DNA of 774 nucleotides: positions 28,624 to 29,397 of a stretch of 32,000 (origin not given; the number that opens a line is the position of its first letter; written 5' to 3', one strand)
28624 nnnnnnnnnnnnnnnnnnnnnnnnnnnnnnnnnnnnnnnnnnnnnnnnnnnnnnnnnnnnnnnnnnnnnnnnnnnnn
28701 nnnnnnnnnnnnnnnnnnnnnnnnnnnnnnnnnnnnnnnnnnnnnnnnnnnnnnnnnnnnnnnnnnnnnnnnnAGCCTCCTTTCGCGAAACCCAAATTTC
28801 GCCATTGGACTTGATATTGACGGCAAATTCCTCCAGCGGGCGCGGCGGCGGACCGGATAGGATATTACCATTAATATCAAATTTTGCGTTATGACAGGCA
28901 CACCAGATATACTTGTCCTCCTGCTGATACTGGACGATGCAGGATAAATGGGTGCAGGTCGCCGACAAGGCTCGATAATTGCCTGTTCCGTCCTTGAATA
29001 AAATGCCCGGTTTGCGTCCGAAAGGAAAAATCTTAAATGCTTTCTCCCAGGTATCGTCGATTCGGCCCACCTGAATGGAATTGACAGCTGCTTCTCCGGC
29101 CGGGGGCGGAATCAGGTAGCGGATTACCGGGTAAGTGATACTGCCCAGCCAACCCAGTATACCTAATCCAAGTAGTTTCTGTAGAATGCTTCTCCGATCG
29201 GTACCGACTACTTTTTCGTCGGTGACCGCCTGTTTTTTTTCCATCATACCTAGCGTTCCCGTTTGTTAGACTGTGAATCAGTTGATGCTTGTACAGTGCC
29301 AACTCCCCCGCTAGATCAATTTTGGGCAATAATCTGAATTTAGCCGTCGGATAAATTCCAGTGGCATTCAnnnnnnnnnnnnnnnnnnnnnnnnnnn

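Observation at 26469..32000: Five-gene haem-rich redox cluster: HAO-like octaheme + ImcH/NapC-like hexaheme + Rieske + b6-like cytochrome b + nonaheme cytochrome c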

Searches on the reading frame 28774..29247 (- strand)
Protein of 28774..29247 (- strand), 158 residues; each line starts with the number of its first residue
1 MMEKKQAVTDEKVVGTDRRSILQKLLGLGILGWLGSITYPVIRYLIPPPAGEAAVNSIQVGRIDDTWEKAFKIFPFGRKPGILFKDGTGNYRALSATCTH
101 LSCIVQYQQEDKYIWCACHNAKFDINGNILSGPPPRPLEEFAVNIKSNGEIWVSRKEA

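Call 5: search_protein_families(library=pfam, proteins=[window:28774-29247:-], max_evalue=0.01)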
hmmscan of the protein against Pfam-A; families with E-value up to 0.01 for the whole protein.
window:28774-29247:- (158 aa): 1 family
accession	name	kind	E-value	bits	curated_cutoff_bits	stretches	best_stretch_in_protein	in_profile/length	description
PF00355.32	Rieske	-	1.5e-12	47.6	20.3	1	59-141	4-87/88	Rieske [2Fe-2S] domain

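Call 6: search_protein_families(library=ncbifam, proteins=[window:28774-29247:-], max_evalue=0.01)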
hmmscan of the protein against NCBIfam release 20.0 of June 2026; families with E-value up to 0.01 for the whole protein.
window:28774-29247:- (158 aa): 8 families
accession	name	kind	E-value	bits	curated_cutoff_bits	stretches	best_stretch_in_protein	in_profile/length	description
NF045928.1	Cytb6fFeSPetC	equivalog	1.7e-18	66.6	250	1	88-154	98-164/179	cytochrome b6-f complex iron-sulfur subunit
NF010001.0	PRK13474.1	subfamily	4.2e-17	62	154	1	93-155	102-163/178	cytochrome b6-f complex iron-sulfur subunit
TIGR01416.1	Rieske_proteo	equivalog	4.1e-12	46.5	97.4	1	87-148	105-170/176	ubiquinol-cytochrome c reductase iron-sulfur subunit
NF050121.1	bc1_QcrA_actin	exception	3.8e-09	36.5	275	1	89-149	238-301/319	cytochrome bc1 complex Rieske iron-sulfur subunit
NF041174.1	SDX_Thmprot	equivalog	2.3e-08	34.2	170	1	86-134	31-80/109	sulredoxin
TIGR02694.1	arsenite_ox_S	equivalog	2.4e-06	27.5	95.65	1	92-152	52-114/129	arsenate reductase (azurin) small subunit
NF007422.0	PRK09965.1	equivalog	0.00027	21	113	1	84-154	28-99/106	bifunctional 3-phenylpropionate/cinnamic acid dioxygenase ferredoxin subunit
NF042948.2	3PPDioc_HcaC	equivalog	0.00078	19.7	150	1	88-156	33-103/105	3-phenylpropionate/cinnamic acid dioxygenase ferredoxin subunit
